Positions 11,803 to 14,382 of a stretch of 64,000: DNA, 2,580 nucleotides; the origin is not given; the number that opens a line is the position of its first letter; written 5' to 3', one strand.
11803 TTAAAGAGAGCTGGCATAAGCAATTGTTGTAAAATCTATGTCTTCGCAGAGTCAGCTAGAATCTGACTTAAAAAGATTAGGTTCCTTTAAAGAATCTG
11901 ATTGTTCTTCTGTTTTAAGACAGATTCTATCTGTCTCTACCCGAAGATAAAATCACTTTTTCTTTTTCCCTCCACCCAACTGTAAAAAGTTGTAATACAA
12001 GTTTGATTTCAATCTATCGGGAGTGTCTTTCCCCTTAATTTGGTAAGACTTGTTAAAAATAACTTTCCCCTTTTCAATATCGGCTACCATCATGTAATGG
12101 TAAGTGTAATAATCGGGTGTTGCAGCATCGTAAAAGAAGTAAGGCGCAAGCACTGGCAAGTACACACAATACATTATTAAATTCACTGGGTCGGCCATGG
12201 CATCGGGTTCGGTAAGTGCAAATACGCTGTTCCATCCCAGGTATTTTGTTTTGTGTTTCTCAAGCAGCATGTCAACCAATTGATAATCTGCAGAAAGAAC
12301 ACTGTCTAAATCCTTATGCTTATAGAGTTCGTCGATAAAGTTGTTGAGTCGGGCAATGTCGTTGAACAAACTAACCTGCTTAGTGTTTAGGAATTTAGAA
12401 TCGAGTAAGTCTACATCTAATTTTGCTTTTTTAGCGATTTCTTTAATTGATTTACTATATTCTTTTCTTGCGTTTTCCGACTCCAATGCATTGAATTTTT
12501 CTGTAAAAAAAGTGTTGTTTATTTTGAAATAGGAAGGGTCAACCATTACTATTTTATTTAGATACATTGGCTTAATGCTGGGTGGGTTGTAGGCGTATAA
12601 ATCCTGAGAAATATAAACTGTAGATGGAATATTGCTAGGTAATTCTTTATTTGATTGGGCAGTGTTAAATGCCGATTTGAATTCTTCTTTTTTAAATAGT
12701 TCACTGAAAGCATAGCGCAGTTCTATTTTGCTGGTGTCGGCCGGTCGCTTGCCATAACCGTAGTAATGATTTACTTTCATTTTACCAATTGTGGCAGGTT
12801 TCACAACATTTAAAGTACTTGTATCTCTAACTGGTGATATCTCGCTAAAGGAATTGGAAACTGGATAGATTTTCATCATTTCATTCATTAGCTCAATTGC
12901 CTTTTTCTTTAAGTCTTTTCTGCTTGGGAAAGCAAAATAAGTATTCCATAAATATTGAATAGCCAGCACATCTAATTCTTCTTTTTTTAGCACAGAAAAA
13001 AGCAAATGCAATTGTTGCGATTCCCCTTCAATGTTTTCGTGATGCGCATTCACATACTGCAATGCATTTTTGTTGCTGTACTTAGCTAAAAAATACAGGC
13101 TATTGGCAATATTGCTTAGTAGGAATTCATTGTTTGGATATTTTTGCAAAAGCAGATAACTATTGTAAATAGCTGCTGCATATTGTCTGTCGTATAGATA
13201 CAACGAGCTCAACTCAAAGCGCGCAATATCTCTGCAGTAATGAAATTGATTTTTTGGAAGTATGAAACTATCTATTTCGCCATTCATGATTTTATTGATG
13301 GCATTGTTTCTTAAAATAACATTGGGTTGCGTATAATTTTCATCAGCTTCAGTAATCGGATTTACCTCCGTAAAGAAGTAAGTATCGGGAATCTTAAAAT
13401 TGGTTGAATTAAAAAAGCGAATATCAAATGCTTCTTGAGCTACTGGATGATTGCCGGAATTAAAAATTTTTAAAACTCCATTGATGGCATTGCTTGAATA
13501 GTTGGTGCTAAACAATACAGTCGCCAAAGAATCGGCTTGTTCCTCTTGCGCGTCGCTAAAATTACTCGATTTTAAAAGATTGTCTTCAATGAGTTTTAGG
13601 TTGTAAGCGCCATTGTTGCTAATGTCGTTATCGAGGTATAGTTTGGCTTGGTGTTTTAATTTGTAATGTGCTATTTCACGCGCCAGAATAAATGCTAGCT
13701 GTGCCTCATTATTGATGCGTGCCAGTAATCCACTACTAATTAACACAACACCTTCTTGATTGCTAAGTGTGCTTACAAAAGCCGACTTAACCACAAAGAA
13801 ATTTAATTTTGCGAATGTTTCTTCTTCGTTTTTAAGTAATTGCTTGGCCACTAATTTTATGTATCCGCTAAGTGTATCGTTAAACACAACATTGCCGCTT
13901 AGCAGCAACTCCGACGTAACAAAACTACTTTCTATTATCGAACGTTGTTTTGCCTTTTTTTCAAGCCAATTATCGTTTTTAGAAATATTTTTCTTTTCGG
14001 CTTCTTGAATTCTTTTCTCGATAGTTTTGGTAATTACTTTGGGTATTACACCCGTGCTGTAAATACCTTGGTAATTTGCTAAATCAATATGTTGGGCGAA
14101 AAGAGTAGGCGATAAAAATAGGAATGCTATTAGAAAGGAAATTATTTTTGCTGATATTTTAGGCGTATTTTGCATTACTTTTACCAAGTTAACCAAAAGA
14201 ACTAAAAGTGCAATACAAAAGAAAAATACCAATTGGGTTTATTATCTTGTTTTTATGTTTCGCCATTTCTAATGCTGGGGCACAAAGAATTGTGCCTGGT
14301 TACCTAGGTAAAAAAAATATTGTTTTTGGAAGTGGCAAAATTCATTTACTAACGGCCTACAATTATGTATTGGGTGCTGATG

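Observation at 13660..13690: BepA-like M48 peptidase with its zinc-binding HExxH changed to RExxH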

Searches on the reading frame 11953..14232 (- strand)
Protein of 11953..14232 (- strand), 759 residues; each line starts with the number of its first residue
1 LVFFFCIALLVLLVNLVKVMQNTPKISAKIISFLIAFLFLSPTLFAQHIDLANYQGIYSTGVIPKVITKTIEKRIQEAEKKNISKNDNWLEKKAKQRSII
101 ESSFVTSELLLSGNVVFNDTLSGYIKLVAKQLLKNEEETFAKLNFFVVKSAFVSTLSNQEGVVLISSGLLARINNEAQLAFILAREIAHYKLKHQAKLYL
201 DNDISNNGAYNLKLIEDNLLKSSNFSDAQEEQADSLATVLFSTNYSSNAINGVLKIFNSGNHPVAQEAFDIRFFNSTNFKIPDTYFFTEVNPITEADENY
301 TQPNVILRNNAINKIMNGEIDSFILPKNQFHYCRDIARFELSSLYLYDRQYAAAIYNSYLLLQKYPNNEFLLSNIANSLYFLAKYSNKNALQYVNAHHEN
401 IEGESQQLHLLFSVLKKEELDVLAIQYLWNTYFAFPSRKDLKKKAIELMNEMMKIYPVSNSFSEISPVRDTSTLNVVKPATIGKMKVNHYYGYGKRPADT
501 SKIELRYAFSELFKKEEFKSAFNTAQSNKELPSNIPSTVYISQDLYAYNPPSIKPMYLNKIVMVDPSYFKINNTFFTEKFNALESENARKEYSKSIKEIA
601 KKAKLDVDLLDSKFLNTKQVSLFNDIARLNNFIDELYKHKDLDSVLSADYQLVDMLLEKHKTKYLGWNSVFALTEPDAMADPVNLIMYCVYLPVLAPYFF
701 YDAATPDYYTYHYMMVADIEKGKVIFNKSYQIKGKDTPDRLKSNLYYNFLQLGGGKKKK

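Call 3: search_protein_families(library=pfam, proteins=[window:11953-14232:-], max_evalue=1)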
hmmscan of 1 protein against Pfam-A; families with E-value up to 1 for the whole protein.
window:11953-14232:- (759 aa): 2 families
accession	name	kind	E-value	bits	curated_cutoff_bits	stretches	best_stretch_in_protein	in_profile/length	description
PF01435.24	Peptidase_M48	-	4.8e-08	33.5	20.3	1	139-200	21-86/186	Peptidase family M48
PF19041.5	CBP30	-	0.16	11.8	27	1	53-82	165-194/299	Nuclear cap binding complex subunit CBP30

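Call 4: search_protein_families(library=ncbifam, proteins=[window:11953-14232:-], max_evalue=1)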
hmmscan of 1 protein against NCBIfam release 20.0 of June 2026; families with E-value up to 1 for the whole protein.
window:11953-14232:- (759 aa): 1 family
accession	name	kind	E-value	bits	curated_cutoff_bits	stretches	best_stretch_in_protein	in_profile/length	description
NF052400.1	M48_BAM_BepA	equivalog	5.3e-09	35.4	570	1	114-198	62-146/483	beta-barrel assembly-enhancing protease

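Call 5: search_solved_structures(query=window:11953-14232:-, max_evalue=1, show_alignments=3)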
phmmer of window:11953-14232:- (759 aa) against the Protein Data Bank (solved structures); distinct sequences matched with E-value up to 1: 6.
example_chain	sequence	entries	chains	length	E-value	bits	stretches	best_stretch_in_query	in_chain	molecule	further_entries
28jq_F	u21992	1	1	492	0.00042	22.3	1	112-203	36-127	Beta-barrel assembly-enhancing protease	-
6ait_A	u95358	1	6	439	0.00044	22.2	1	113-202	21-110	Beta-barrel assembly-enhancing protease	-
6sar_A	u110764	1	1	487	0.00051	22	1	112-202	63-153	Beta-barrel assembly-enhancing protease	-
28jr_F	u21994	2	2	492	0.00053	21.9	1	112-202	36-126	Beta-barrel assembly-enhancing protease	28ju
28jl_F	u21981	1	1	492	0.00053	21.9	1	112-202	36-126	Beta-barrel assembly-enhancing protease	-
3c37_A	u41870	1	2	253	0.00065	21.6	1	119-198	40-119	Peptidase, M48 family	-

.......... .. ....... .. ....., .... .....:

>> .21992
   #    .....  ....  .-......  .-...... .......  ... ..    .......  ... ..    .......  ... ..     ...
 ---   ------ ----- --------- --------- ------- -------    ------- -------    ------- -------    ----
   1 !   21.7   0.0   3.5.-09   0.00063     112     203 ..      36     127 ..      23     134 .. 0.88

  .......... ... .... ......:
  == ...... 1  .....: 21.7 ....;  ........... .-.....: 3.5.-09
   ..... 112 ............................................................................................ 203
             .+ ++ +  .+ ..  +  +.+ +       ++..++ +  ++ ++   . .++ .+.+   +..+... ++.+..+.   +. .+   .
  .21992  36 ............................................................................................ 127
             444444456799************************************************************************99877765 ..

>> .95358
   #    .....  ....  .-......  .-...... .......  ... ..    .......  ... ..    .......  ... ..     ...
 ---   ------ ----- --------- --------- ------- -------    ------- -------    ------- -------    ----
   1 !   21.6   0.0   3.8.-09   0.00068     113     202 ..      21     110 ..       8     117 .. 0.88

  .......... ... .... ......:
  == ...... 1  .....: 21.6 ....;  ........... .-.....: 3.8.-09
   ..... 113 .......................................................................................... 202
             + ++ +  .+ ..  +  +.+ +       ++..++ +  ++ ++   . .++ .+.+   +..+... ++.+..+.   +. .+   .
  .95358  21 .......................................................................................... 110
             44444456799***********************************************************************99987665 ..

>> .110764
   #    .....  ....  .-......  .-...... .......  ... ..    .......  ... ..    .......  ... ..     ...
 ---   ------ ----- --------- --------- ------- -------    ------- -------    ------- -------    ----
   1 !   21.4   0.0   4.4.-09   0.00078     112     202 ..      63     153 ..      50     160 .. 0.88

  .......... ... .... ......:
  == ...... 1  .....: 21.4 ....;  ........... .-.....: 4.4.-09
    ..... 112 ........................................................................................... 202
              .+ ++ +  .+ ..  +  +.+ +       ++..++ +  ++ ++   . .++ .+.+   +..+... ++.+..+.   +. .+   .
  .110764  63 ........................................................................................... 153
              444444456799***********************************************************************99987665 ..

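Call 6: find_homologous_proteins(query=window:11953-14232:-)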
Query window:11953-14232:- (759 aa): 226 proteins with E <= 0.001 among 8000 candidates; the best 120 are listed.
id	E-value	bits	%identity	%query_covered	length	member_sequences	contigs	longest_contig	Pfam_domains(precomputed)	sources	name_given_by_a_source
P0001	0.0e+0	1619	100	97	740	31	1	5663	PF01435.25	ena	-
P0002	0.0e+0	1448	89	97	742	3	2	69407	PF01435.25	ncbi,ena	-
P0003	0.0e+0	1436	88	97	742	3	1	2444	PF01435.25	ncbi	-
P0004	0.0e+0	1220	85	86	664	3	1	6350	PF01435.25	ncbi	ncbi:MAG: M48 family metalloprotease, partial [Flavobacteriales bacterium]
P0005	0.0e+0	1058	67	97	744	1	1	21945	PF01435.25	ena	-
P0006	0.0e+0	1058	67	97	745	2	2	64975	PF01435.25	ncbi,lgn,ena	-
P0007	8.6e-288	975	63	97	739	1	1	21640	PF01435.25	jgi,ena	-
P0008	9.9e-243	826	55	96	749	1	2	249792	PF01435.25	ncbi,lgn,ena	-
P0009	7.0e-217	741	51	96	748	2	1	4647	PF01435.25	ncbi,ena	-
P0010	2.9e-212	725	50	96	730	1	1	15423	PF01435.25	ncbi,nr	ncbi:MAG: M48 family metallopeptidase [Bacteroidetes bacterium]|nr:M48 family metallopeptidase [Bact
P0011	6.2e-208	711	49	99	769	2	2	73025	PF01435.25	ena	-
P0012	2.5e-206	706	49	97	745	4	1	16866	PF01435.25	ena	-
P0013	2.0e-203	696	50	94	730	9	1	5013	PF01435.25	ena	-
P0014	5.9e-125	437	36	96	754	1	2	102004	PF01435.25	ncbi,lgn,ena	-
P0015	2.5e-94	335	32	96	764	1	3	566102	PF01435.25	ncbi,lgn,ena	-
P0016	1.7e-91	326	29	96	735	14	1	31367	PF01435.25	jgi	-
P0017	2.7e-91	325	31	95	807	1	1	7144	PF01435.25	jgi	jgi:beta-barrel assembly-enhancing protease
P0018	1.6e-90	323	31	93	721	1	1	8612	PF01435.25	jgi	jgi:hypothetical protein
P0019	1.5e-89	320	31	92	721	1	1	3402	PF01435.25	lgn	-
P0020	4.0e-89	318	29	95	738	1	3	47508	PF01435.25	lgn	-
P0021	1.8e-88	316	29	95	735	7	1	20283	PF01435.25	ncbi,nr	ncbi:MAG: M48 family metallopeptidase [Flavobacteriales bacterium]|nr:M48 family metallopeptidase [F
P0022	3.1e-88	315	31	96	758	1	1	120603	PF01435.25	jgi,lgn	jgi:hypothetical protein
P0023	1.8e-87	313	29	96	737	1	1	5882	PF01435.25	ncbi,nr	ncbi:MAG: M48 family metallopeptidase [Flavobacteriales bacterium]|nr:M48 family metallopeptidase [F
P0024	2.5e-87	312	28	96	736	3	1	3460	PF01435.25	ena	-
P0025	2.8e-87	312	30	95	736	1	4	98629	PF01435.25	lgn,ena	-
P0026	5.1e-87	311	30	96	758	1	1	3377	PF01435.25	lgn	-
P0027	6.8e-87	311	29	91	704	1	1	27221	PF01435.25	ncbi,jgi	ncbi:MAG: hypothetical protein RL266_2014 [Bacteroidota bacterium]|jgi:hypothetical protein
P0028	1.4e-86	310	30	95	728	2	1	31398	PF01435.25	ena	-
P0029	3.7e-85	305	30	96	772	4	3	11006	PF01435.25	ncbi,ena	-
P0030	4.5e-85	305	29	94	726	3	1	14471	PF01435.25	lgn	-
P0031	6.3e-85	304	34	96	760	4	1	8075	PF01435.25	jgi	jgi:hypothetical protein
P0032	7.6e-85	304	29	96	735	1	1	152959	PF01435.25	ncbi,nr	ncbi:MAG: M48 family metallopeptidase [Flavobacteriales bacterium]|nr:M48 family metallopeptidase [F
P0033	1.3e-84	303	29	95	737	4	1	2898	PF01435.25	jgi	jgi:Zn-dependent protease with chaperone function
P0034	3.8e-84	302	29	95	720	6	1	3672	PF01435.25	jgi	jgi:hypothetical protein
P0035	1.4e-83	300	30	93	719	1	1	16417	PF01435.25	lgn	-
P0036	2.9e-83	299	28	93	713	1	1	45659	PF01435.25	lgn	-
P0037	6.0e-79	285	30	96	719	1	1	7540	PF01435.25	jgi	jgi:hypothetical protein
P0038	1.4e-78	283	28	95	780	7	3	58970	PF01435.25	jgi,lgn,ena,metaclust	metaclust:\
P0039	6.4e-78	281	29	95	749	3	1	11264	PF01435.25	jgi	jgi:beta-barrel assembly-enhancing protease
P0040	2.0e-76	276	29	96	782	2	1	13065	PF01435.25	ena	-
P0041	5.3e-74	268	29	95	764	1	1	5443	PF01435.25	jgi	jgi:beta-barrel assembly-enhancing protease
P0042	7.4e-74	268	28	96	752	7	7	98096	PF01435.25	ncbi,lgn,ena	-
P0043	1.2e-73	267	29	96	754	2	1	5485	PF01435.25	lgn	-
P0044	1.4e-73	267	29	96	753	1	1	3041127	PF01435.25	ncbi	-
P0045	7.4e-72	261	29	95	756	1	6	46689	PF01435.25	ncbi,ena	-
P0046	1.8e-70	257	29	95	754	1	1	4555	PF01435.25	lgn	-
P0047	5.3e-70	255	29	96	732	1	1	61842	PF01435.25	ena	-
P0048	5.9e-70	255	27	95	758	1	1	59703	PF01435.25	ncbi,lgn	-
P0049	2.4e-69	253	29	95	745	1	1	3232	PF01435.25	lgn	-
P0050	7.3e-69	251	28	96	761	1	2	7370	PF01435.25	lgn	-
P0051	1.7e-67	247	30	52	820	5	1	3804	PF01435.25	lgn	-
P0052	2.0e-67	247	28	96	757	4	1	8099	PF01435.25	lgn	-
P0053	3.1e-67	246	28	98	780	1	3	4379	PF01435.25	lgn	-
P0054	6.6e-67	245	26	94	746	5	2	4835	PF01435.25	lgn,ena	-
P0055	1.1e-66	244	28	87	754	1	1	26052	PF01435.25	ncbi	ncbi:MAG: M48 family metallopeptidase [Saprospiraceae bacterium]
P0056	2.7e-66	243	30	86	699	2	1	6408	PF01435.25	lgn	-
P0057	5.7e-65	238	27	91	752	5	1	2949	PF01435.25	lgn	-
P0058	5.9e-65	238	29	95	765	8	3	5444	PF01435.25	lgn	-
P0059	1.4e-64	237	27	94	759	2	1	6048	PF01435.25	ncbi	-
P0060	1.9e-64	237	26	94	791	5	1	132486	PF01435.25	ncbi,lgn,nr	ncbi:MAG: M48 family metallopeptidase [Bacteroidetes bacterium]|nr:M48 family metallopeptidase [Bact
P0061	3.9e-64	236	29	88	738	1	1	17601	PF01435.25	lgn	-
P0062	1.5e-63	234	28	92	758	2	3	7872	PF01435.25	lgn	-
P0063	6.9e-63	232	26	95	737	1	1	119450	PF01435.25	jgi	jgi:hypothetical protein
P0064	2.9e-62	229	33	50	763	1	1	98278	PF01435.25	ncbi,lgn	-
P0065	3.3e-62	229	29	96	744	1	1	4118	PF01435.25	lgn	-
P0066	3.4e-62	229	27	92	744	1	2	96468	PF01435.25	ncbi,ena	-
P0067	1.5e-61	227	31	79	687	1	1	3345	PF01435.25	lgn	-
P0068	1.9e-61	227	30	79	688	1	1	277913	PF01435.25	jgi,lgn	jgi:hypothetical protein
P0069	3.2e-61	226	27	93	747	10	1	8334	PF01435.25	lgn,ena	-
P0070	6.9e-61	225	25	93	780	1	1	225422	PF01435.25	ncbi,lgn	-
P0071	9.4e-61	224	29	80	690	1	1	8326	PF01435.25,PF10463.16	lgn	-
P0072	1.2e-60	224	26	94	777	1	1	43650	PF01435.25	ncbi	-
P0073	3.6e-60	223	28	95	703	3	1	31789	PF01435.25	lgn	-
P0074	9.8e-60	221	26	95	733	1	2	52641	PF01435.25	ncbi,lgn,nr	ncbi:MAG: Peptidase family [Bacteroidetes bacterium]|nr:Peptidase family [Bacteroidota bacterium]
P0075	1.1e-59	221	27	95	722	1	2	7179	PF01435.25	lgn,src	-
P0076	1.7e-59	220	27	96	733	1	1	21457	PF01435.25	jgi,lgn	jgi:Zn-dependent protease with chaperone function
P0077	1.7e-59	220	28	95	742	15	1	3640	PF01435.25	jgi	-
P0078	4.3e-59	219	25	95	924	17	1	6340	PF01435.25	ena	-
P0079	9.4e-59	218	26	95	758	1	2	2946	PF01435.25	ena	-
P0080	2.6e-58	216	28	85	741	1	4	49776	PF01435.25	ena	-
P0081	4.7e-58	216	29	84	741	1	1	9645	PF01435.25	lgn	-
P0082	4.9e-58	215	28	89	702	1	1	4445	PF01435.25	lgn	-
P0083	5.5e-58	215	28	85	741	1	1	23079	PF01435.25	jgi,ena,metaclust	metaclust:\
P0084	1.2e-57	214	28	82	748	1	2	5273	PF01435.25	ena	-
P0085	1.6e-57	214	28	85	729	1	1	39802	PF01435.25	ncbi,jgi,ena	jgi:predicted Zn-dependent protease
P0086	1.7e-57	214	25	91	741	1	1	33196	PF01435.25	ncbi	-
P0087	4.1e-57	212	27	93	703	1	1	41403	PF01435.25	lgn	-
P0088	5.0e-57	212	33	55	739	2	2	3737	PF01435.25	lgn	-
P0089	8.5e-57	211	29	85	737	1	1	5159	PF01435.25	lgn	-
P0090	1.8e-56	210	27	96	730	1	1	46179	PF01435.25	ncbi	-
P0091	6.3e-56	209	30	85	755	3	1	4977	PF01435.25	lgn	-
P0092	9.0e-56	208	28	94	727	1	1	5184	PF01435.25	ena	-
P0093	2.0e-55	207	28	94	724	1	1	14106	PF01435.25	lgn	-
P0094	2.8e-55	206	26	86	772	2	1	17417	PF01435.25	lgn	-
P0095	4.1e-55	206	26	95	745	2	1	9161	PF01435.25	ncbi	-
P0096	7.2e-55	205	28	84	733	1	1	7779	PF01435.25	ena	-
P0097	1.2e-54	204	27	80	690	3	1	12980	PF01435.25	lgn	-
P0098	3.2e-54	203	27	94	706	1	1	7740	PF01435.25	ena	-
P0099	1.9e-53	200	29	74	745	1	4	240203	PF01435.25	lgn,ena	-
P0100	1.9e-53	200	33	53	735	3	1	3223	PF01435.25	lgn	-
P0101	2.4e-52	197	25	94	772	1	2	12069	PF01435.25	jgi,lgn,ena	-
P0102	3.3e-52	196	29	84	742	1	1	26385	PF01435.25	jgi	jgi:Zn-dependent protease with chaperone function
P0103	4.6e-52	196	28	84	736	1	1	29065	PF01435.25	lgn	-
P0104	5.8e-52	195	27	96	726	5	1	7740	PF01435.25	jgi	jgi:hypothetical protein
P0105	1.2e-51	194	29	82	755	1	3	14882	PF01435.25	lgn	-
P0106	1.6e-51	194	29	85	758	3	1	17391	PF01435.25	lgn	-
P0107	2.3e-51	193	29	84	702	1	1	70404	PF01435.25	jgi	jgi:hypothetical protein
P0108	2.8e-51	193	27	93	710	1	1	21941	PF01435.25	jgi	jgi:Zn-dependent protease with chaperone function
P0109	3.5e-51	193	26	96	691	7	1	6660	PF01435.25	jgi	-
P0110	5.4e-51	192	27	95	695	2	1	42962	PF01435.25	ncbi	ncbi:MAG TPA: M48 family metalloprotease [Chryseosolibacter sp.]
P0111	9.5e-51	191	30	52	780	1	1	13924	PF01435.25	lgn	-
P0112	4.1e-50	189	27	93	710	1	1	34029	PF01435.25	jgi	jgi:Zn-dependent protease with chaperone function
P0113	9.3e-50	188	25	96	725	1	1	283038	PF01435.25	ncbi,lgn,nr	ncbi:MAG: M48 family metallopeptidase [Bacteroidetes bacterium]|nr:M48 family metallopeptidase [Bact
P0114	1.5e-49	187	29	92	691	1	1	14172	PF01435.25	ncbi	-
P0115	1.6e-49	187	26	93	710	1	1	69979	PF01435.25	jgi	jgi:Zn-dependent protease with chaperone function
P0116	1.8e-49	187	26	94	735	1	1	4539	PF01435.25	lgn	-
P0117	2.1e-49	187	32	54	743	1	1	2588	PF01435.25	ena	-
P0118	2.1e-49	187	29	53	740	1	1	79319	PF01435.25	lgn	-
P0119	2.4e-49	187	29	82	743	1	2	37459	PF01435.25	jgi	jgi:Zn-dependent protease with chaperone function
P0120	6.5e-49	185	28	92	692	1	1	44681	PF01435.25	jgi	jgi:beta-barrel assembly-enhancing protease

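Call 14: find_related_loci(query=A2, collection=genome_contigs, flank=6000)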
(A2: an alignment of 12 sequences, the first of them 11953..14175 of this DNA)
Query A2 (740 aa) in genome_contigs; peptide patterns used: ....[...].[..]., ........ (x = any residue, [..] = any of these).
164 stretches matched a pattern; 10 encode a relative of the query (tblastn E <= 1e-3); 9 distinct loci.
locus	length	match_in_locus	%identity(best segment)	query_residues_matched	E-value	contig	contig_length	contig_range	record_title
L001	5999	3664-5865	89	1-733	0e+0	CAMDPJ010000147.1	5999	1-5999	MAG: Chryseobacterium gleum isolate TH-11nov19-287 genome assembly, contig: TH-11nov19-C32884, whole genome shotgun sequ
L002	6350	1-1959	85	79-730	0e+0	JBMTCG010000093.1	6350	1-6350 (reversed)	MAG: Flavobacteriales bacterium isolate LKB_V4_S16_100percent_par_LKB_V4_S16_metabat.46 NODE_11710_length_6350_cov_7.589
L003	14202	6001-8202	55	15-740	0e+0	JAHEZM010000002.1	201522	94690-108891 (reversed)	MAG: Flavobacteriales bacterium isolate nzgw151 NODE_72_length_201523_cov_5.579388, whole genome shotgun sequence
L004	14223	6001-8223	67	1-738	0e+0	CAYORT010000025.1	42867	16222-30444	MAG TPA_asm: uncultured Chryseobacterium sp. isolate SRP278252_co3_56 genome assembly, contig: NODE_1184_length_42867_co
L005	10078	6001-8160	50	15-739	0e+0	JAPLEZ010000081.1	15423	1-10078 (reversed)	MAG: Bacteroidetes bacterium isolate LacPavin_0818_WC40_MAG_38_10 LacPavin_0818_WC40_scaffold_182639, whole genome shotg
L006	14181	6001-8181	49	6-733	0e+0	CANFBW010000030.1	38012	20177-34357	MAG: Flavobacteriales bacterium isolate CH-Oct18-48 genome assembly, contig: CH-Oct18-C933, whole genome shotgun sequenc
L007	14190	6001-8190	49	13-735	0e+0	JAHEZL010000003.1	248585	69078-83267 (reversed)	MAG: Flavobacteriales bacterium isolate nzgw150 NODE_25_length_248586_cov_7.516962, whole genome shotgun sequence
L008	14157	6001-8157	50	12-739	0e+0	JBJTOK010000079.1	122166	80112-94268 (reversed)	MAG: Flavobacteriales bacterium isolate samp_4449_VAMB_700 samp_4449_2285127, whole genome shotgun sequence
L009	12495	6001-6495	27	67-219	2e-6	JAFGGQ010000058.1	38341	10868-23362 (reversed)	MAG: bacterium isolate Zod_Metabat.1399 k87_3754749, whole genome shotgun sequence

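Call 33: find_homologous_proteins(query=P0008, max_evalue=1e-100)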
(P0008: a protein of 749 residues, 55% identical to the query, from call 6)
Query P0008 (749 aa): 10 proteins with E <= 1e-100 among 8000 candidates.
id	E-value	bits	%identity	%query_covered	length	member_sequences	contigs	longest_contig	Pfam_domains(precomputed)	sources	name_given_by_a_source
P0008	0.0e+0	1661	100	100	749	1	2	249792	PF01435.25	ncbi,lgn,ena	-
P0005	1.1e-250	852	54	100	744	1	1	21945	PF01435.25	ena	-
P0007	3.5e-246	837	54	98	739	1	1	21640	PF01435.25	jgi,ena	-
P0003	8.0e-246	836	55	98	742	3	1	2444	PF01435.25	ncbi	-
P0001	3.5e-244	831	55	98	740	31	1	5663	PF01435.25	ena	-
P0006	6.5e-244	830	54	99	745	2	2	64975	PF01435.25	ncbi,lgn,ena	-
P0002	5.1e-241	820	54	97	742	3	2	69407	PF01435.25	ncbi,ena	-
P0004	2.1e-218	745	55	88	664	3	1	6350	PF01435.25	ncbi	ncbi:MAG: M48 family metalloprotease, partial [Flavobacteriales bacterium]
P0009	1.4e-204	700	47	98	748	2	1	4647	PF01435.25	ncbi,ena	-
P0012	1.9e-195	670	45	97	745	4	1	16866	PF01435.25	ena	-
